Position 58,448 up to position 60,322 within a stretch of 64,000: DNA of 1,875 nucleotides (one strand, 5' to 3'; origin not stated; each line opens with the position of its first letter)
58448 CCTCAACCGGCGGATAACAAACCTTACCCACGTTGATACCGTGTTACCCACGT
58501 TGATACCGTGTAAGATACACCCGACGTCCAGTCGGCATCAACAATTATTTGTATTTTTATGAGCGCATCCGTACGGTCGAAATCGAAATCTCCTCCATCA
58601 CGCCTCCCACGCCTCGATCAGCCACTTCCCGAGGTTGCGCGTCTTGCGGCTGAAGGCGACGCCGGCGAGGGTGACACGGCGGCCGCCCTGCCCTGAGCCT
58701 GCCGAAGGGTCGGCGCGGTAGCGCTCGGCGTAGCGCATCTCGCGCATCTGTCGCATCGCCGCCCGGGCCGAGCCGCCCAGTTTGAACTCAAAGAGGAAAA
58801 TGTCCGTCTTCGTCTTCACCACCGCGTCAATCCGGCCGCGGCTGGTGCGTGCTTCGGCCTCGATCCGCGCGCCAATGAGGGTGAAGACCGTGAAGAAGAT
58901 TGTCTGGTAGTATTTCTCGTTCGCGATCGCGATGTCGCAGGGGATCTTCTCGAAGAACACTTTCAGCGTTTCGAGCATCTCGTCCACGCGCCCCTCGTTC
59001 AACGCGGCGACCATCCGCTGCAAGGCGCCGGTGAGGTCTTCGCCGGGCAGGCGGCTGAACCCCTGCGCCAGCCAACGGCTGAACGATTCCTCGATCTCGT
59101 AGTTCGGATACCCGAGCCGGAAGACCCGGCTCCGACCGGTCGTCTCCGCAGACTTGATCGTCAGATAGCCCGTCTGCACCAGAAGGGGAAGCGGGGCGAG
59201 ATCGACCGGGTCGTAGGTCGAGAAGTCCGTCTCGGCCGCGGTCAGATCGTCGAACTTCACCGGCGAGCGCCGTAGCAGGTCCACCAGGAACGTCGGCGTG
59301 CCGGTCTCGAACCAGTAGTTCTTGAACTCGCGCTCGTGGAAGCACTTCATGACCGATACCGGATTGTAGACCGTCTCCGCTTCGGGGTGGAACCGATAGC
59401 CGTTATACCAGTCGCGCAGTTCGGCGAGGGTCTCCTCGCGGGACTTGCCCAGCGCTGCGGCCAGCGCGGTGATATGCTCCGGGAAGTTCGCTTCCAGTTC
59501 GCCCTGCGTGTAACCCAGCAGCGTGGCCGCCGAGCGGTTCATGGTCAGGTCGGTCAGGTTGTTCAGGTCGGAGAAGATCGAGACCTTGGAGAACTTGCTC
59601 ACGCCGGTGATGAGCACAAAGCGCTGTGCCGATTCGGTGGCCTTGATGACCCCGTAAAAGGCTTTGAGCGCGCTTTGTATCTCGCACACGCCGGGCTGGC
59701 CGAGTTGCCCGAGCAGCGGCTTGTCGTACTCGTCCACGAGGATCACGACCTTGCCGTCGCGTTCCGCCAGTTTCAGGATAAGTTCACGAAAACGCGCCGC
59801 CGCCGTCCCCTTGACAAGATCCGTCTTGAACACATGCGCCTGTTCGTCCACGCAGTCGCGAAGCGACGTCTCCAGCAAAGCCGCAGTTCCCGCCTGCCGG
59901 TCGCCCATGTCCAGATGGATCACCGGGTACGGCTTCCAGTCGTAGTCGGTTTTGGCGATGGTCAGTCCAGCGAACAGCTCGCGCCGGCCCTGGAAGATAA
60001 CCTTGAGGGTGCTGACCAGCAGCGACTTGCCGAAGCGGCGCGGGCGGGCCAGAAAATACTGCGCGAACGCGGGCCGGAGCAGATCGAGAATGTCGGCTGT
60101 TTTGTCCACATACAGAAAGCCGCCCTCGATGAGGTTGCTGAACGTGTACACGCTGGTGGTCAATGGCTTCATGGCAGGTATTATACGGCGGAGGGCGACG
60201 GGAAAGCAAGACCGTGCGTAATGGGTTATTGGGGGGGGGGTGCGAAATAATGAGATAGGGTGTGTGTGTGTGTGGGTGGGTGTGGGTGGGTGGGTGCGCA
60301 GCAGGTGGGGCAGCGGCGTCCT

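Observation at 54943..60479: ~5.4-kb segment bounded by direct copies of a 130-bp repeat, packed with repeats and carrying a Gly-rich surface protein gene and an AAA-ATPase/PD-(D/E)XK gene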

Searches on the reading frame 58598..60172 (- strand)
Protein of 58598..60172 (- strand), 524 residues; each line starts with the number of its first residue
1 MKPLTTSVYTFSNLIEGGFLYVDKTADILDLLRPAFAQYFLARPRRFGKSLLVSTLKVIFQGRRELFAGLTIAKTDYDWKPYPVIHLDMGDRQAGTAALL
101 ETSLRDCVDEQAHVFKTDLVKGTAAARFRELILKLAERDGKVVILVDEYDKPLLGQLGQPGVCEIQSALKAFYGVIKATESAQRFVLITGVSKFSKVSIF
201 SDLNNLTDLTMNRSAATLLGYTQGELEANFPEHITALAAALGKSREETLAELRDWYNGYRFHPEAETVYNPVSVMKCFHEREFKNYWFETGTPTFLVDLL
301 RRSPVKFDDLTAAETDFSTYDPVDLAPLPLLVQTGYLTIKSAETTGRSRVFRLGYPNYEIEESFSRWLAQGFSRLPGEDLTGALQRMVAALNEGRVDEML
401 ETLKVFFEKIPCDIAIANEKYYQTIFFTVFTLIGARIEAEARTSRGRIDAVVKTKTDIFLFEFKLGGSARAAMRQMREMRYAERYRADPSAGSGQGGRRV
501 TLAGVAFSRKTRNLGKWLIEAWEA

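Call 8: search_protein_families(library=pfam, proteins=[window:58598-60172:-], max_evalue=0.01)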
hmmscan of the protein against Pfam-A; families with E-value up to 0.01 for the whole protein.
window:58598-60172:- (524 aa): 2 families
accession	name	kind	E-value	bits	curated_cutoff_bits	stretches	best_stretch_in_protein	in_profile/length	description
PF09820.16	AAA-ATPase_like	-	3.1e-51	174.5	26.1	1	8-200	4-201/201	Predicted AAA-ATPase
PF08011.17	PDDEXK_9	-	8.4e-16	58.3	25.5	1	418-517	2-105/105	PD-(D/E)XK nuclease superfamily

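Call 9: search_protein_families(library=padloc, proteins=[window:58598-60172:-], max_evalue=0.01)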
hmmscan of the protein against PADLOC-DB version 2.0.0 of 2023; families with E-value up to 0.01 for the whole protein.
window:58598-60172:- (524 aa): 0 families

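Call 10: search_protein_families(library=ncbifam, proteins=[window:58598-60172:-], max_evalue=0.01)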
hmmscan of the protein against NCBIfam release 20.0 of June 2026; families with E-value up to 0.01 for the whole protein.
window:58598-60172:- (524 aa): 0 families

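Call 11: find_encoding_contigs(protein=window:58598-60172:-, flank=10000, max_places=10)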
Protein window:58598-60172:- (524 aa): no gene with exactly this product is on record in the collection.

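Call 30: find_homologous_proteins(query=window:58598-60172:-, max_evalue=1e-20)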
Query window:58598-60172:- (524 aa): 8000 proteins with E <= 1e-20 among 8000 candidates; the best 120 are listed.
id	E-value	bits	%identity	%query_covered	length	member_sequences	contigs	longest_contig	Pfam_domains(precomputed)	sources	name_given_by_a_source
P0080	0.0e+0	1174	100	100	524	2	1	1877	PF08011.18,PF09820.17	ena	-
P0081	9.3e-296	999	88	99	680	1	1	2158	PF08011.18,PF09820.17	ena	-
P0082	8.7e-282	953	85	99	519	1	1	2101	PF08011.18,PF09820.17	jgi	-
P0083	1.4e-273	926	83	99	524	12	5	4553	PF08011.18,PF09820.17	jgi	jgi:hypothetical protein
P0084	1.5e-269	913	81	99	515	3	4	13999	PF08011.18,PF09820.17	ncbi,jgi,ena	jgi:hypothetical protein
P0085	8.2e-267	904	79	99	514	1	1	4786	PF08011.18,PF09820.17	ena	-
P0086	2.8e-265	899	79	99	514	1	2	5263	PF08011.18,PF09820.17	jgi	jgi:hypothetical protein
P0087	4.7e-264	895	78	99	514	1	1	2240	PF08011.18,PF09820.17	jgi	jgi:hypothetical protein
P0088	3.9e-262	889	79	99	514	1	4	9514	PF08011.18,PF09820.17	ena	-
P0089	2.7e-250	849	76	99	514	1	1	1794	PF08011.18,PF09820.17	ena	-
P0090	3.2e-250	849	75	99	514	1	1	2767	PF08011.18,PF09820.17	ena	-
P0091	9.5e-238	808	73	99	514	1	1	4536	PF08011.18,PF09820.17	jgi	-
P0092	2.8e-237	807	72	99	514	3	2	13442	PF08011.18,PF09820.17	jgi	jgi:hypothetical protein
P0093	9.2e-237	805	71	99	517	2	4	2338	PF08011.18,PF09820.17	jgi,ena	jgi:hypothetical protein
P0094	1.8e-234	797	71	99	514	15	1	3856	PF08011.18,PF09820.17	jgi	jgi:hypothetical protein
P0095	9.3e-231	785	70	99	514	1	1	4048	PF08011.18,PF09820.17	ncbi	-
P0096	2.3e-229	780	70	99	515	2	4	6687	PF08011.18,PF09820.17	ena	-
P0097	6.6e-226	769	68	99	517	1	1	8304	PF08011.18,PF09820.17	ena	-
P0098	6.8e-226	769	68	99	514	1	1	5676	PF08011.18,PF09820.17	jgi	-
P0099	7.4e-224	762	67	99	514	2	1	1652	PF08011.18,PF09820.17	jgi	jgi:hypothetical protein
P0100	1.3e-223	762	68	100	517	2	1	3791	PF08011.18,PF09820.17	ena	-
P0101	7.3e-223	759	67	99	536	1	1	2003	PF08011.18,PF09820.17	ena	-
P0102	1.1e-222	758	68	99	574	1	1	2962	PF27070.1,PF08011.18,PF09820.17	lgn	-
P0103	1.6e-222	758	67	99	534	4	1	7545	PF08011.18,PF09820.17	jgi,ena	-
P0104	2.4e-222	757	68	99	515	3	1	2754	PF08011.18,PF09820.17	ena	-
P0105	8.2e-221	752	68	99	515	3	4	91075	PF08011.18,PF09820.17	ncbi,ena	-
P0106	7.5e-220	749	67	100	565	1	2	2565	PF08011.18,PF09820.17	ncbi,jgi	jgi:hypothetical protein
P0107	4.4e-218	743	67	99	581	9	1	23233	PF08011.18,PF09820.17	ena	-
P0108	1.1e-217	742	67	100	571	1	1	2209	PF08011.18,PF09820.17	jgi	-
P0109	8.0e-217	739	67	100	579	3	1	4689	PF08011.18,PF09820.17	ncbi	-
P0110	1.6e-216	738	65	99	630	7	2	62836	PF08011.18,PF09820.17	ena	-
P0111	2.7e-216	737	68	99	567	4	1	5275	PF08011.18,PF09820.17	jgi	-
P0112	2.7e-216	737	66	99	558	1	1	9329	PF08011.18,PF09820.17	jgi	-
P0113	3.3e-216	737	67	100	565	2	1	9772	PF08011.18,PF09820.17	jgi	-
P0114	3.7e-216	737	67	99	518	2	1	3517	PF08011.18,PF09820.17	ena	-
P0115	5.1e-216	736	66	99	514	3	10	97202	PF08011.18,PF09820.17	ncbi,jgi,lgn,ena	jgi:hypothetical protein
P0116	6.3e-214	730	66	100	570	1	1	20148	PF08011.18,PF09820.17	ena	-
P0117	7.6e-214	729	66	99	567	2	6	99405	PF08011.18,PF09820.17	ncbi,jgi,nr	ncbi:MAG TPA: AAA family ATPase [Verrucomicrobia bacterium]|nr:AAA family ATPase [Verrucomicrobiota 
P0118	1.0e-213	729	66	99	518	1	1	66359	PF08011.18,PF09820.17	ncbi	-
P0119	2.2e-213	728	66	100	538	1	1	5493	PF08011.18,PF09820.17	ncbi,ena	-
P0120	6.5e-213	726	65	100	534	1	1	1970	PF08011.18,PF09820.17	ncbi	-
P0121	8.6e-213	726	65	100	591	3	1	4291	PF08011.18,PF09820.17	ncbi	-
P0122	9.0e-213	726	66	99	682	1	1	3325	PF08011.18,PF09820.17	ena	-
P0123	9.3e-213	726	65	99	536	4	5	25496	PF08011.18,PF09820.17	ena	-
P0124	1.0e-212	726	65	99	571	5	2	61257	PF08011.18,PF09820.17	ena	-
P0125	3.5e-212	724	64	99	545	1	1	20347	PF08011.18,PF09820.17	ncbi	-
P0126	6.4e-212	723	64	99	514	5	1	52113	PF08011.18,PF09820.17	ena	-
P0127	9.3e-212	722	65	99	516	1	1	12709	PF08011.18,PF09820.17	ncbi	-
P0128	2.4e-211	721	65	100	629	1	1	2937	PF08011.18,PF09820.17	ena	-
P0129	5.4e-211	720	65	99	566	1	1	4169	PF08011.18,PF09820.17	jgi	-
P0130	1.5e-210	718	65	99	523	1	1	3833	PF08011.18,PF09820.17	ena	-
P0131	2.4e-210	718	66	99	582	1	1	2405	PF08011.18,PF09820.17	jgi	-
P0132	3.0e-210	717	65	99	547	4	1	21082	PF08011.18,PF09820.17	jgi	-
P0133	4.0e-210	717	65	99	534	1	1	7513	PF08011.18,PF09820.17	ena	-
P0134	4.1e-210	717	64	99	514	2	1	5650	PF08011.18,PF09820.17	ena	-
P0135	5.3e-210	717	66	99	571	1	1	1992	PF08011.18,PF09820.17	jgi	-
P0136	2.5e-209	714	64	99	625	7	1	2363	PF08011.18,PF09820.17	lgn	-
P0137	4.0e-209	714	64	99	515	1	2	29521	PF08011.18,PF09820.17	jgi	jgi:hypothetical protein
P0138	9.4e-209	712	64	99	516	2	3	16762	PF08011.18,PF09820.17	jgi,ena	jgi:hypothetical protein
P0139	1.2e-208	712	66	99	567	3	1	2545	PF08011.18,PF09820.17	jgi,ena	-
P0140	2.5e-208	711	66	100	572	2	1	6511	PF08011.18,PF09820.17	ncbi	-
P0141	4.4e-208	710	65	100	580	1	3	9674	PF08011.18,PF09820.17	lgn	-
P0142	6.7e-208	710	65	100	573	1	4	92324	PF08011.18,PF09820.17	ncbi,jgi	jgi:hypothetical protein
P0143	9.4e-208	709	63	100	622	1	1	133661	PF08011.18,PF09820.17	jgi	jgi:hypothetical protein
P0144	9.7e-208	709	64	99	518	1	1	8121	PF08011.18,PF09820.17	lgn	-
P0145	1.0e-207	709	66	98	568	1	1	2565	PF08011.18,PF09820.17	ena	-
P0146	1.3e-207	709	66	99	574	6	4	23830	PF08011.18,PF09820.17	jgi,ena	-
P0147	2.1e-207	708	64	99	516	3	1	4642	PF08011.18,PF09820.17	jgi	jgi:hypothetical protein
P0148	2.3e-207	708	64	99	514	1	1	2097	PF08011.18,PF09820.17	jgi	jgi:hypothetical protein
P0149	2.4e-207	708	64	99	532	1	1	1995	PF08011.18,PF09820.17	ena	-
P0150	3.7e-207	707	65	99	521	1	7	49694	PF08011.18,PF09820.17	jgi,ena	-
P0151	5.4e-207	707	63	99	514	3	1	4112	PF08011.18,PF09820.17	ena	-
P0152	6.0e-207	707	63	99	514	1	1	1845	PF08011.18,PF09820.17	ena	-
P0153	8.3e-207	706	66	100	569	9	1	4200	PF08011.18,PF09820.17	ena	-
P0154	8.4e-207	706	65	100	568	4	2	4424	PF08011.18,PF09820.17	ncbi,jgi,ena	-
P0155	1.4e-206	705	64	99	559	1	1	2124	PF08011.18,PF09820.17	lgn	-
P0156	2.5e-206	704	65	100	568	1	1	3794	PF08011.18,PF09820.17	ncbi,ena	-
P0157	2.7e-206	704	65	99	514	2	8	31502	PF08011.18,PF09820.17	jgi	-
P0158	3.7e-206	704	64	99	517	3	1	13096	PF08011.18,PF09820.17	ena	-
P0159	4.2e-206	704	63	99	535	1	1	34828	PF08011.18,PF09820.17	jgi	jgi:hypothetical protein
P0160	4.8e-206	704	66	99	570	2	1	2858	PF08011.18,PF09820.17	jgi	-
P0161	4.9e-206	704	65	100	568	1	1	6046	PF08011.18,PF09820.17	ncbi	-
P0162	5.6e-206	703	63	98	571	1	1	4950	PF08011.18,PF09820.17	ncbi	-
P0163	9.7e-206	703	63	99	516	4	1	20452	PF08011.18,PF09820.17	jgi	jgi:hypothetical protein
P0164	1.0e-205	702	64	100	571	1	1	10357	PF08011.18,PF09820.17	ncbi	-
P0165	1.1e-205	702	63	99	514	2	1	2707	PF08011.18,PF09820.17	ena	-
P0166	1.6e-205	702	64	99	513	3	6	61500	PF08011.18,PF09820.17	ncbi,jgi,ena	-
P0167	2.8e-205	701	64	99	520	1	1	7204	PF08011.18,PF09820.17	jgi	-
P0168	1.0e-204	699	63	99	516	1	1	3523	PF08011.18,PF09820.17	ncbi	-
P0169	1.0e-204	699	65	99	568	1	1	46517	PF08011.18,PF09820.17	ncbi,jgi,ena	-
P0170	1.1e-204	699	63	99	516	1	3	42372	PF08011.18,PF09820.17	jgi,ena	jgi:hypothetical protein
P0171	1.4e-204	699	63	99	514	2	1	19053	PF08011.18,PF09820.17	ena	-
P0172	1.8e-204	698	63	99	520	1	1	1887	PF08011.18,PF09820.17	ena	-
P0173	2.5e-204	698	63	99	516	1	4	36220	PF08011.18,PF09820.17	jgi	jgi:hypothetical protein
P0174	4.7e-204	697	63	99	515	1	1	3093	PF08011.18,PF09820.17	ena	-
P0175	6.0e-204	697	63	99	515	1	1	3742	PF08011.18,PF09820.17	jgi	jgi:hypothetical protein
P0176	1.4e-203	695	63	99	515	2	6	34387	PF08011.18,PF09820.17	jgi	jgi:hypothetical protein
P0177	2.8e-203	694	62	99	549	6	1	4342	PF08011.18,PF09820.17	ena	-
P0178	2.8e-203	694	63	99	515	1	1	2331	PF08011.18,PF09820.17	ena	-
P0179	7.3e-203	693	63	99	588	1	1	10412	PF08011.18,PF09820.17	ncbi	-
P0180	9.1e-203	693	61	99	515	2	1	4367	PF08011.18,PF09820.17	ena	-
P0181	1.1e-202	692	69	89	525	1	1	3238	PF08011.18,PF09820.17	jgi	-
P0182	1.2e-202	692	64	99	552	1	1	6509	PF08011.18,PF09820.17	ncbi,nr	ncbi:MAG: ATP-binding protein [Planctomycetes bacterium]|nr:ATP-binding protein [Planctomycetota bac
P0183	2.0e-202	692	63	99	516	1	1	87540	PF08011.18,PF09820.17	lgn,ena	-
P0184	2.1e-202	692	62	100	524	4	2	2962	PF08011.18,PF09820.17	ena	-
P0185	2.4e-202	691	62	99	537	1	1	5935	PF08011.18,PF09820.17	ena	-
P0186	3.1e-202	691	63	100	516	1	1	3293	PF13401.13,PF08011.18,PF09820.17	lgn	-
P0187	2.0e-201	688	62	99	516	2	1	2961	PF08011.18,PF09820.17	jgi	jgi:hypothetical protein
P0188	2.9e-201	688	62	99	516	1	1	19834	PF08011.18,PF09820.17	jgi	-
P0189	7.1e-201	686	62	99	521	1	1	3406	PF08011.18,PF09820.17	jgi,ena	-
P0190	1.1e-200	686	63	99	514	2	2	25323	PF08011.18,PF09820.17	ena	-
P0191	2.1e-200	685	63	99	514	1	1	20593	PF08011.18,PF09820.17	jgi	-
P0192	7.9e-200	683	61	99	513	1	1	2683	PF08011.18,PF09820.17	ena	-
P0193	1.1e-199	683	62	100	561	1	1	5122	PF08011.18,PF09820.17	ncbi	-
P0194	2.4e-199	681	63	100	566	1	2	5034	PF08011.18,PF09820.17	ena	-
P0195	2.7e-199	681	62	99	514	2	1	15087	PF08011.18,PF09820.17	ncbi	ncbi:MAG: ATP-binding protein [Verrucomicrobiota bacterium]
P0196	5.9e-199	680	60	99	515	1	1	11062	PF08011.18,PF09820.17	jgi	-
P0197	1.1e-198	679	61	99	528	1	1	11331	PF08011.18,PF09820.17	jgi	-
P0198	1.6e-198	679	62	99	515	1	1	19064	PF08011.18,PF09820.17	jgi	jgi:hypothetical protein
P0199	5.1e-198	677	64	95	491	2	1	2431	PF08011.18,PF09820.17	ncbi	-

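Call 35: find_encoding_contigs(protein=P0084, flank=8000, max_places=4)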
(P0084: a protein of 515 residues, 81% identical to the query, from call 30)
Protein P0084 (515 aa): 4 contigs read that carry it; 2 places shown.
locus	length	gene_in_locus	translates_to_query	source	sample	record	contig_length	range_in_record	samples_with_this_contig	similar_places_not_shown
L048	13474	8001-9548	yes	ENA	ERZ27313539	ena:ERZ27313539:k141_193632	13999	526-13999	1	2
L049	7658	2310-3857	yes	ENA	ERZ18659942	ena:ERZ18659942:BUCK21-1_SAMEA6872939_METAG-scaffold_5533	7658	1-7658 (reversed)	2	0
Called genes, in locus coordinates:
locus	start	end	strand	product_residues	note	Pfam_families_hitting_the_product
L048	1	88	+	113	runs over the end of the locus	-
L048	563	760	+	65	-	-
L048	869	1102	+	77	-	PF09720:Unstab_antitox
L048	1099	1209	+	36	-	-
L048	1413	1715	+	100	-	PF09720:Unstab_antitox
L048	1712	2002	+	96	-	PF05016:ParE_toxin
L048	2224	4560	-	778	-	PF01257:2Fe-2S_thioredx, PF01512:Complex1_51K, PF10589:NADH_4Fe-4S, PF12838:Fer4_7, PF13187:Fer4_9 (weak), PF13237:Fer4_10 (weak), PF14697:Fer4_21, PF00037:Fer4 (weak)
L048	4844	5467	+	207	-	-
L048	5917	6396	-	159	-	-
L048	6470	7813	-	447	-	PF03349:Toluene_X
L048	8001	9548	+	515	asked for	PF09820:AAA-ATPase_like, PF08011:PDDEXK_9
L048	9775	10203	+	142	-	PF14489:QueF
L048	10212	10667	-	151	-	PF01242:PTPS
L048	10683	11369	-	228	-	PF04055:Radical_SAM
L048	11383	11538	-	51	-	-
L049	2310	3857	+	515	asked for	PF09820:AAA-ATPase_like, PF08011:PDDEXK_9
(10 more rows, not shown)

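Call 36: find_encoding_contigs(protein=P0092, flank=8000, max_places=3)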
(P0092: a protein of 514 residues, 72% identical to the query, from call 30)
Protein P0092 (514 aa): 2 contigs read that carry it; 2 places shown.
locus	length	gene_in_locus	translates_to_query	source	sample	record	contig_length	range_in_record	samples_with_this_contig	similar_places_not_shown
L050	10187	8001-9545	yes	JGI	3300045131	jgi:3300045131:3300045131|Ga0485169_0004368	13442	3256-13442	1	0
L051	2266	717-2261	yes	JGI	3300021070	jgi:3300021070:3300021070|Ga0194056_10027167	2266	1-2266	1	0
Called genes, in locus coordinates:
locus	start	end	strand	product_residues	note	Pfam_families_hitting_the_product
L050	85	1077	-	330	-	PF03599:CdhD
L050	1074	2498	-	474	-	PF12390:Se-cys_synth_N (weak), PF03841:SelA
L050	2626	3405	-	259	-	PF01869:BcrAD_BadFG, PF06723:MreB_Mbl (faint)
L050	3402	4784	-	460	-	PF06050:HGD-D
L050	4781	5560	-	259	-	PF06050:HGD-D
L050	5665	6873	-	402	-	PF06050:HGD-D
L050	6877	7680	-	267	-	PF01209:Ubie_methyltran (faint), PF13489:Methyltransf_23, PF13847:Methyltransf_31, PF08241:Methyltransf_11, PF13649:Methyltransf_25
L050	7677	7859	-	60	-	-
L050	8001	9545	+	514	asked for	PF09820:AAA-ATPase_like, PF08011:PDDEXK_9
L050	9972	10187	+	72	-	?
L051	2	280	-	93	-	?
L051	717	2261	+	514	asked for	PF09820:AAA-ATPase_like, PF08011:PDDEXK_9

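Call 37: find_encoding_contigs(protein=P0117, flank=8000, max_places=4)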
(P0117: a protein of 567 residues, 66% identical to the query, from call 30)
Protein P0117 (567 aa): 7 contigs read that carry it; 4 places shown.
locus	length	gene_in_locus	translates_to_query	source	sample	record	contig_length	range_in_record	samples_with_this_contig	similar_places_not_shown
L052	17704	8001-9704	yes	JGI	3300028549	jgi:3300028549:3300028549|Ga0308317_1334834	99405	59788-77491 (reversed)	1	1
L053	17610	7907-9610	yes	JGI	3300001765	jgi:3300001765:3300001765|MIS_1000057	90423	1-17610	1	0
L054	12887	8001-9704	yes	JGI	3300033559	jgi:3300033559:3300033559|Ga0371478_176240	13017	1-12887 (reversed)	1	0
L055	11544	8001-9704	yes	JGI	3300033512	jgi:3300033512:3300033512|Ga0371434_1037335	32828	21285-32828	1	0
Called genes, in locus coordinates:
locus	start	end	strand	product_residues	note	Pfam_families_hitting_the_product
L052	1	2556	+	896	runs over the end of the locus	PF09084:NMT1, PF13426:PAS_9, PF00512:HisKA, PF02518:HATPase_c, PF00072:Response_reg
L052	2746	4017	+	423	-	PF02844:GARS_N, PF01071:GARS_A, PF02786:CPSase_L_D2 (weak), PF02222:ATP-grasp (faint), PF02843:GARS_C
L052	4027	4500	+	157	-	PF01451:LMWPc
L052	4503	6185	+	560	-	PF02502:LacAB_rpiB, PF00464:SHMT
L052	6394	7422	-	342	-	PF01408:GFO_IDH_MocA, PF02894:GFO_IDH_MocA_C, PF22725:GFO_IDH_MocA_C3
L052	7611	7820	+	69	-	-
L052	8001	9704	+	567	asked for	PF09820:AAA-ATPase_like, PF08011:PDDEXK_9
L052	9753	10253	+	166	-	-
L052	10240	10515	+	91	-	-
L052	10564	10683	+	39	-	-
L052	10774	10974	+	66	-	PF09957:VapB_antitoxin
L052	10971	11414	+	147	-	PF01850:PIN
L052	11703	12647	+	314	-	PF00005:ABC_tran, PF13304:AAA_21 (faint)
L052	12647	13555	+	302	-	PF02470:MlaD, PF28544:Helical_needle (weak)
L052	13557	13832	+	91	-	PF00381:PTS-HPr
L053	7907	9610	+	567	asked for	PF09820:AAA-ATPase_like, PF08011:PDDEXK_9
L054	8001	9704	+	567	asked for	PF09820:AAA-ATPase_like, PF08011:PDDEXK_9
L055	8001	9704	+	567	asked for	PF09820:AAA-ATPase_like, PF08011:PDDEXK_9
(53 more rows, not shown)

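Call 46: find_encoding_contigs(protein=P0080, flank=3000, max_places=6)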
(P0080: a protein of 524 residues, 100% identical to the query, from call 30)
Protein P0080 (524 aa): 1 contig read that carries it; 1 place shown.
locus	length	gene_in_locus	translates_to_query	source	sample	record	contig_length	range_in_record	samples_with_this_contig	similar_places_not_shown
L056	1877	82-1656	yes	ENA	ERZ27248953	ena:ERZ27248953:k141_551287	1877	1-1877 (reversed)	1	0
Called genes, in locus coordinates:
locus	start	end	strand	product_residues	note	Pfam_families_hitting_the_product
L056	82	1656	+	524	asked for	PF09820:AAA-ATPase_like, PF08011:PDDEXK_9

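Call 63: search_solved_structures(query=window:58598-60172:-, max_evalue=0.01, show_alignments=1)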
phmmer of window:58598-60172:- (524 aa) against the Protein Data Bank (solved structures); distinct sequences matched with E-value up to 0.01: 0.

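Call 75: search_protein_families(library=phrogs, proteins=[window:58598-60172:-], max_evalue=0.001)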
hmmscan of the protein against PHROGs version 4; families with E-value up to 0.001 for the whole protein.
window:58598-60172:- (524 aa): 0 families
